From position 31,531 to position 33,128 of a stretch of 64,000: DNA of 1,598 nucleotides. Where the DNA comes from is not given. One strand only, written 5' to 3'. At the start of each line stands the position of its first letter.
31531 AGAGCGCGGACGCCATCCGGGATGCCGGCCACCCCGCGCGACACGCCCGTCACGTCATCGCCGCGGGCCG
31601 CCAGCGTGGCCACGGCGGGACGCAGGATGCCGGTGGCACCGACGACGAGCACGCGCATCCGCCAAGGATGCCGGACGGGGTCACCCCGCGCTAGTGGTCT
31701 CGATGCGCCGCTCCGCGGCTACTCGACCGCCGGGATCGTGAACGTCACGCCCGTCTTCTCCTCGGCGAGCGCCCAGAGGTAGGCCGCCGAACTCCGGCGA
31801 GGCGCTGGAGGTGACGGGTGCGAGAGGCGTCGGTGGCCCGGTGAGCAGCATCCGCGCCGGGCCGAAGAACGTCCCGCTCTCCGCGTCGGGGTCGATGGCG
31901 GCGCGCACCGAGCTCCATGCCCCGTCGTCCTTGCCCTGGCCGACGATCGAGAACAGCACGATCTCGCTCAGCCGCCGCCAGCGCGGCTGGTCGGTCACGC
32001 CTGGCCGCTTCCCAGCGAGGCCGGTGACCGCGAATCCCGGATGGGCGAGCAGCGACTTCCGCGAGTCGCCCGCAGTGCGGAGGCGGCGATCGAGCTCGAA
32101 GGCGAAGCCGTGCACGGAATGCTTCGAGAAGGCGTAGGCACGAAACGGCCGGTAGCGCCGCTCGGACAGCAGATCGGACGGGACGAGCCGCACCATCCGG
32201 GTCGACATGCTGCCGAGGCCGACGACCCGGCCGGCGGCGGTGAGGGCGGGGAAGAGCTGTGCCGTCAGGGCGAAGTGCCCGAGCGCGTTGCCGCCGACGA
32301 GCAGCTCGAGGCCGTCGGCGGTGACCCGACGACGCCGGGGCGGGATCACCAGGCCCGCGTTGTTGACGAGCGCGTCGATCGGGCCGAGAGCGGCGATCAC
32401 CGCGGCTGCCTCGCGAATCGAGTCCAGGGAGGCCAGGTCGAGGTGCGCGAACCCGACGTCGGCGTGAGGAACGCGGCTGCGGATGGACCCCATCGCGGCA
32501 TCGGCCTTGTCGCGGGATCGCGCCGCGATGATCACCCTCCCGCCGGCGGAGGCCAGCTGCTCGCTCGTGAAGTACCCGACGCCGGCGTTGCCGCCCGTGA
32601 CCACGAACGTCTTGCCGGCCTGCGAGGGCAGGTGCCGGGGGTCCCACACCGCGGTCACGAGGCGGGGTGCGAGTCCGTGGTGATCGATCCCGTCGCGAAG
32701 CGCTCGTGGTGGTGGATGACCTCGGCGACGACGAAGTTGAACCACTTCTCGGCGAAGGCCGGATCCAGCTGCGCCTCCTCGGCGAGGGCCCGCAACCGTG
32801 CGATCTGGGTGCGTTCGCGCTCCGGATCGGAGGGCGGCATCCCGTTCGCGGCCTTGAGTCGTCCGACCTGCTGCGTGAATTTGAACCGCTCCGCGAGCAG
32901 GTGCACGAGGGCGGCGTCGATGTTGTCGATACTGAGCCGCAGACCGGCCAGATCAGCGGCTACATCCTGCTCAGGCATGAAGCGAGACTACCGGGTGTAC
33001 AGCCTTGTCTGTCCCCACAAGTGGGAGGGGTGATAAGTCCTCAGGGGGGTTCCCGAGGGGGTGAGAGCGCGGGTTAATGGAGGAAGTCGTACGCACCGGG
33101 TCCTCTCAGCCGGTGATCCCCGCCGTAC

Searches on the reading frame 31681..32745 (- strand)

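Call 10: search_protein_families(library=pfam, proteins=[window:31681-32745:-], max_evalue=0.001)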
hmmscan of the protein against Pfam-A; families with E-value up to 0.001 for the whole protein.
window:31681-32745:- (354 aa): 3 families
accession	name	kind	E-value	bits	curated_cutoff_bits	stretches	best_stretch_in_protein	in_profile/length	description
PF00106.31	adh_short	-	2.3e-21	76.6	26.6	1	45-224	1-169/195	short chain dehydrogenase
PF13561.12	adh_short_C2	-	5.8e-12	46.1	27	1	54-185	6-136/236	Enoyl-(Acyl carrier protein) reductase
PF08659.16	KR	-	3.1e-05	24.4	22.6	1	46-147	2-106/180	KR domain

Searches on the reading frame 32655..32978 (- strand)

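Call 10: search_protein_families(library=pfam, proteins=[window:32655-32978:-], max_evalue=0.001)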
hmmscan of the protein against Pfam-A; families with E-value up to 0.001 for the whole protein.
window:32655-32978:- (107 aa): 1 family
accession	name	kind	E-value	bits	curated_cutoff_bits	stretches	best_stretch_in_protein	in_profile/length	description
PF01817.26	CM_2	-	2.7e-23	82.4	27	1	13-91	1-79/80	Chorismate mutase type II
